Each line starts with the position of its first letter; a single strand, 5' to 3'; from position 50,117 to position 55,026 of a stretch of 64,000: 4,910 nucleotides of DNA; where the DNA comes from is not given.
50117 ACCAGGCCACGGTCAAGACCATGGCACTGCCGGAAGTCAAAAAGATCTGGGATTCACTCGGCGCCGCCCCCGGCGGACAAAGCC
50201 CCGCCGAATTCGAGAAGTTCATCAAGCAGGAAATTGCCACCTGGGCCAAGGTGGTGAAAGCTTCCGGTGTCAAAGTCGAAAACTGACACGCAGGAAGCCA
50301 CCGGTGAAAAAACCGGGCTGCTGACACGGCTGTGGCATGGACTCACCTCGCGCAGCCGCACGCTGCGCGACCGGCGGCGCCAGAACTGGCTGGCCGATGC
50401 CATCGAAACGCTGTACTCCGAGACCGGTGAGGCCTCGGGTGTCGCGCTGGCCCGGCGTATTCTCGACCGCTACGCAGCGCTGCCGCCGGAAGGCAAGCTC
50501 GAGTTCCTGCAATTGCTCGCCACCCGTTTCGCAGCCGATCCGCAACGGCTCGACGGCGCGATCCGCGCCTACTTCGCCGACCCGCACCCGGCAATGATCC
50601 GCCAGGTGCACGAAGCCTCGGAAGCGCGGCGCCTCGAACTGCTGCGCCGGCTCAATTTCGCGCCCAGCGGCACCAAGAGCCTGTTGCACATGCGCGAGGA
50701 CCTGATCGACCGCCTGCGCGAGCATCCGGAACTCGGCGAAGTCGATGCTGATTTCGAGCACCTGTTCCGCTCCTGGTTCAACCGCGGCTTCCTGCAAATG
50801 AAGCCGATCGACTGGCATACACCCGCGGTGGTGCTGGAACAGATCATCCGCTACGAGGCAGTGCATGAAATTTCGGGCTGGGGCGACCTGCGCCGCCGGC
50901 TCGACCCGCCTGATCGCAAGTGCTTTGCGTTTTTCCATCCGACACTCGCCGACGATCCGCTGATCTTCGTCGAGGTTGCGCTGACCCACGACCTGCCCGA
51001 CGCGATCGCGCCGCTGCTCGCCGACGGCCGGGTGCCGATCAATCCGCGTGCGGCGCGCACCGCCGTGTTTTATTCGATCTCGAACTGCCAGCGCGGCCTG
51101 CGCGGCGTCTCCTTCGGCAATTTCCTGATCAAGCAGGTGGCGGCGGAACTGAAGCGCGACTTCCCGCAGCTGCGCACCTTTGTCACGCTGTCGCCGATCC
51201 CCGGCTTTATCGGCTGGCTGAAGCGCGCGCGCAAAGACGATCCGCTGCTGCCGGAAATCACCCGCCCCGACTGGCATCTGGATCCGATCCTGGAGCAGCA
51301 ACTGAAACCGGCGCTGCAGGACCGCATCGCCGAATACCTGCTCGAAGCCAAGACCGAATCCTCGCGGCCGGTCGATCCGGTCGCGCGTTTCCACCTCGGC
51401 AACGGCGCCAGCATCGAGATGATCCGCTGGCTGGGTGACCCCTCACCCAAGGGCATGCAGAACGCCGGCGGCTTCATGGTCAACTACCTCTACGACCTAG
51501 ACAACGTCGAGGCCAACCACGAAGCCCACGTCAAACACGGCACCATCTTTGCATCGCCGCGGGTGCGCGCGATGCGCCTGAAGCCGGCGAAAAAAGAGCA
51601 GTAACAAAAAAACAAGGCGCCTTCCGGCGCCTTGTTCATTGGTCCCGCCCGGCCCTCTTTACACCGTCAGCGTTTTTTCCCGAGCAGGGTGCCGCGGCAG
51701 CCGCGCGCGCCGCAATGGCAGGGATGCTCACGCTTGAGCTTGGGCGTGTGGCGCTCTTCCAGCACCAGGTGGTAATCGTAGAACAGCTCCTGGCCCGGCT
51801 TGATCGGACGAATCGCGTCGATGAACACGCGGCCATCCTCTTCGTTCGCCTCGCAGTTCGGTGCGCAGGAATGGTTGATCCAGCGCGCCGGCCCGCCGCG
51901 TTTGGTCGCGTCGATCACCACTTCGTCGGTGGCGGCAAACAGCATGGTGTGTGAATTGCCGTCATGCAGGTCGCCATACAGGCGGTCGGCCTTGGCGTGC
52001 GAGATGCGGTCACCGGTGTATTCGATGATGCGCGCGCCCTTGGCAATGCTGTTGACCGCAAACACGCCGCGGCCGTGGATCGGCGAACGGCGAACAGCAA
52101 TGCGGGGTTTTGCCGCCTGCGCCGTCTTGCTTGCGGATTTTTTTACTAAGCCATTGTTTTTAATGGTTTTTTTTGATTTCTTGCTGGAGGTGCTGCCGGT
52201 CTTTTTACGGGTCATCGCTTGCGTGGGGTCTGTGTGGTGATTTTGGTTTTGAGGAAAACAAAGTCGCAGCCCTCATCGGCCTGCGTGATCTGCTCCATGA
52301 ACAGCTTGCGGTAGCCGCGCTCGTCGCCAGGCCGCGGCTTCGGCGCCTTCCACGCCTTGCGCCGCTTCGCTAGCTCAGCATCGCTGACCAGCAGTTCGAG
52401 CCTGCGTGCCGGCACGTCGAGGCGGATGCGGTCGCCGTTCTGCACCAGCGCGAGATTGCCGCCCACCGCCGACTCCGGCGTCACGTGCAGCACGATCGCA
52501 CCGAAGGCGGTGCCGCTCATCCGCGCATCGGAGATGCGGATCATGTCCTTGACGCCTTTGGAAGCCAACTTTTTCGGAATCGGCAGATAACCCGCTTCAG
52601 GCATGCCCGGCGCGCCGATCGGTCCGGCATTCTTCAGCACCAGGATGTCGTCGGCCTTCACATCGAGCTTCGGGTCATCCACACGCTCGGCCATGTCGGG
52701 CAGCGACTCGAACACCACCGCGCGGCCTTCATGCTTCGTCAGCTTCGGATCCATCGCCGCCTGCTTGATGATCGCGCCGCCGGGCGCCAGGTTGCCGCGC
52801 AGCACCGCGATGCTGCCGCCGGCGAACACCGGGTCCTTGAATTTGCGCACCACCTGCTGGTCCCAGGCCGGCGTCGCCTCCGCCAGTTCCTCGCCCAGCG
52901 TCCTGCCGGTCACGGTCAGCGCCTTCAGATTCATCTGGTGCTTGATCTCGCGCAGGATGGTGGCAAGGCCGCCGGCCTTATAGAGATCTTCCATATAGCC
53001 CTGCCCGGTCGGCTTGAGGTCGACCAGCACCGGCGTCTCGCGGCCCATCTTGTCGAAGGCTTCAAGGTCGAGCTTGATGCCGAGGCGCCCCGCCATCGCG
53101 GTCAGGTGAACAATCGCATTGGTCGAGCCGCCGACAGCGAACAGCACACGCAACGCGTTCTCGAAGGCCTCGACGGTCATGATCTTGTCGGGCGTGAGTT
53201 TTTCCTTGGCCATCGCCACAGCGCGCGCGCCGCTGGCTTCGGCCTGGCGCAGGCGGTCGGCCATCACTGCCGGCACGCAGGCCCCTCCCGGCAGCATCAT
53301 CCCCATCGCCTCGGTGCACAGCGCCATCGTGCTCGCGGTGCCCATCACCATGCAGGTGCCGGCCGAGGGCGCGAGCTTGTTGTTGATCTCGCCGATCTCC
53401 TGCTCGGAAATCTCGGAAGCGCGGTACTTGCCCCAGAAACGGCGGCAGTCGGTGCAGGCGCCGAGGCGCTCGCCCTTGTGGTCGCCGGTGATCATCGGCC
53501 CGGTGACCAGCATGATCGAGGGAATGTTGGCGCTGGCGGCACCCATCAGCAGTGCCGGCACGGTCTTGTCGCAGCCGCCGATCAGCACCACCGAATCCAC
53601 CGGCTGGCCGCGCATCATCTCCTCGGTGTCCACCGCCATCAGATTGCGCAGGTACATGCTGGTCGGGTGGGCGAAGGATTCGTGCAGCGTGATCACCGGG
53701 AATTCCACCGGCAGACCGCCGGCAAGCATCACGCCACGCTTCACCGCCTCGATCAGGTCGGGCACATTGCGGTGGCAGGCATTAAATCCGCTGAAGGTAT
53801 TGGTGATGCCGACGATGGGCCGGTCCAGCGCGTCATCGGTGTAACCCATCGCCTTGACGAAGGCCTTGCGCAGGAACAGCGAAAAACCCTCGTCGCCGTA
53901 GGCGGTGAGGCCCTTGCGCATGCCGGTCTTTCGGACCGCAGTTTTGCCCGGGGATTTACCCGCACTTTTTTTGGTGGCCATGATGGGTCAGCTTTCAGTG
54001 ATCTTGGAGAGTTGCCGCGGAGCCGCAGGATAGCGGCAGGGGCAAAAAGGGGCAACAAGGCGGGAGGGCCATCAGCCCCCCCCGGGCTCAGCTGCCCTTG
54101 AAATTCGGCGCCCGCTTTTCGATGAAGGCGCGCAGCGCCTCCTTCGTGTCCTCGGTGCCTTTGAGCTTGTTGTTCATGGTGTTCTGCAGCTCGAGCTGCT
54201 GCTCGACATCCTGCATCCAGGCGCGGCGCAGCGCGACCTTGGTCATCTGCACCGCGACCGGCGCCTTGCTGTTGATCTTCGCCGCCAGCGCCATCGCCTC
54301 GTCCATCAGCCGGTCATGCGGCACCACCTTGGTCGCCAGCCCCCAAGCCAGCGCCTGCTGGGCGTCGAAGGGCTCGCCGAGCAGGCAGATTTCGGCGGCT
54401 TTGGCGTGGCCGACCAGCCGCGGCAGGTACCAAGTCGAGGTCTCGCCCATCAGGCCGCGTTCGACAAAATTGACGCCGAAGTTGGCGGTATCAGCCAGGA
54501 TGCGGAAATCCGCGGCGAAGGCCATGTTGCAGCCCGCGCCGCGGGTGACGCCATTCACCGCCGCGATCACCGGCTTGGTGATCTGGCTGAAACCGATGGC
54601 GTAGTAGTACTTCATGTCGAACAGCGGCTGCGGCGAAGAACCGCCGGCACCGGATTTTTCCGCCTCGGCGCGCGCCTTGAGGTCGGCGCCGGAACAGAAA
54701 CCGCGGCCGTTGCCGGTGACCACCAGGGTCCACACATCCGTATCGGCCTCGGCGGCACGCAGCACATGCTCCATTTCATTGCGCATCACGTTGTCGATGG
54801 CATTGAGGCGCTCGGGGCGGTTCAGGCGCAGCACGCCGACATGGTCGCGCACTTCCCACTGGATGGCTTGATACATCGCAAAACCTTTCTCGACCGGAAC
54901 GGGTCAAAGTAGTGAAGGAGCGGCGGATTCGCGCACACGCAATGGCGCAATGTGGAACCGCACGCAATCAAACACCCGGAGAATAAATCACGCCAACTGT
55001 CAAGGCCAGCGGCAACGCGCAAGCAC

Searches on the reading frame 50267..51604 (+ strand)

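Call 101: search_protein_families(library=pfam, proteins=[window:50267-51604:+], max_evalue=0.00001)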
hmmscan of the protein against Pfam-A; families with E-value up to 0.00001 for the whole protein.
window:50267-51604:+ (445 aa): 2 families
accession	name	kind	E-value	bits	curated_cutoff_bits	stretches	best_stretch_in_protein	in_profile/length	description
PF05292.17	MCD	-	3.4e-96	322.2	23.2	1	174-410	1-253/253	Malonyl-CoA decarboxylase C-terminal domain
PF17408.7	MCD_N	-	8.8e-26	90.3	22.4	1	88-171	1-85/85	Malonyl-CoA decarboxylase N-terminal domain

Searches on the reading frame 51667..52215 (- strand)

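Call 101: search_protein_families(library=pfam, proteins=[window:51667-52215:-], max_evalue=0.00001)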
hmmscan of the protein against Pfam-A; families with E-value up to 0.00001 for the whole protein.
window:51667-52215:- (182 aa): 1 family
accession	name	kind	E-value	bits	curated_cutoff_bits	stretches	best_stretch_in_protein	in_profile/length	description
PF00856.33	SET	-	3e-22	79.5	22.4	1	48-148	1-104/105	SET domain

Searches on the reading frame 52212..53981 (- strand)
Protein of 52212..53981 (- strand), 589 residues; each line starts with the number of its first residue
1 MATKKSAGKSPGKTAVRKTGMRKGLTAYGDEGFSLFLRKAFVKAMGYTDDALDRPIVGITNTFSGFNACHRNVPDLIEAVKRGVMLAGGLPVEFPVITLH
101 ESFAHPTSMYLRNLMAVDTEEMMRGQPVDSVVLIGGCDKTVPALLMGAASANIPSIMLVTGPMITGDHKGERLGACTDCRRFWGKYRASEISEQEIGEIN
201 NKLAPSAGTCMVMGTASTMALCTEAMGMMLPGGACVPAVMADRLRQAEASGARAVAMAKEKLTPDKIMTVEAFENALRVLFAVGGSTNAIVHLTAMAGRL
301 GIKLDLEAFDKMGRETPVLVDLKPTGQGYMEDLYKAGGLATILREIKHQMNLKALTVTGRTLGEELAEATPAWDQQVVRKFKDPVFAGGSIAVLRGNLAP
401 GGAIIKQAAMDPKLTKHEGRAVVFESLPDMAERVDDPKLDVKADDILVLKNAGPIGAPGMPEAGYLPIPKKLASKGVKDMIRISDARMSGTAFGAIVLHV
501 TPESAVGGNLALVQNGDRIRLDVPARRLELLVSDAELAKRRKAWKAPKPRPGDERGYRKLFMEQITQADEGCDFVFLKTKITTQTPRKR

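Call 101: search_protein_families(library=pfam, proteins=[window:52212-53981:-], max_evalue=0.00001)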
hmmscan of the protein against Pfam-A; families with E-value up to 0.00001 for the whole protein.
window:52212-53981:- (589 aa): 2 families
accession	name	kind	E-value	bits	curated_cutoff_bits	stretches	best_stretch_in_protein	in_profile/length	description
PF00920.27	ILVD_EDD_N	-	1.5e-104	350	27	1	54-364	1-315/316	Dihydroxy-acid/6-phosphogluconate dehydratase N-terminal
PF24877.1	ILV_EDD_C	-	1.8e-63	213.9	27.7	1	376-572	1-191/191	Dihydroxy-acid/6-phosphogluconate dehydratase C-terminal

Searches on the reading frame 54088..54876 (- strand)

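Call 101: search_protein_families(library=pfam, proteins=[window:54088-54876:-], max_evalue=0.00001)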
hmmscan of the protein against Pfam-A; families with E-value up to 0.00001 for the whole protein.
window:54088-54876:- (262 aa): 2 families
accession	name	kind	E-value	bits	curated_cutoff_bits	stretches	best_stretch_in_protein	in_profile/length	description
PF00378.25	ECH_1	-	1.2e-62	212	27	1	11-261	4-250/251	Enoyl-CoA hydratase/isomerase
PF16113.10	ECH_2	-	6e-34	118.5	27.2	1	13-193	1-180/335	Enoyl-CoA hydratase/isomerase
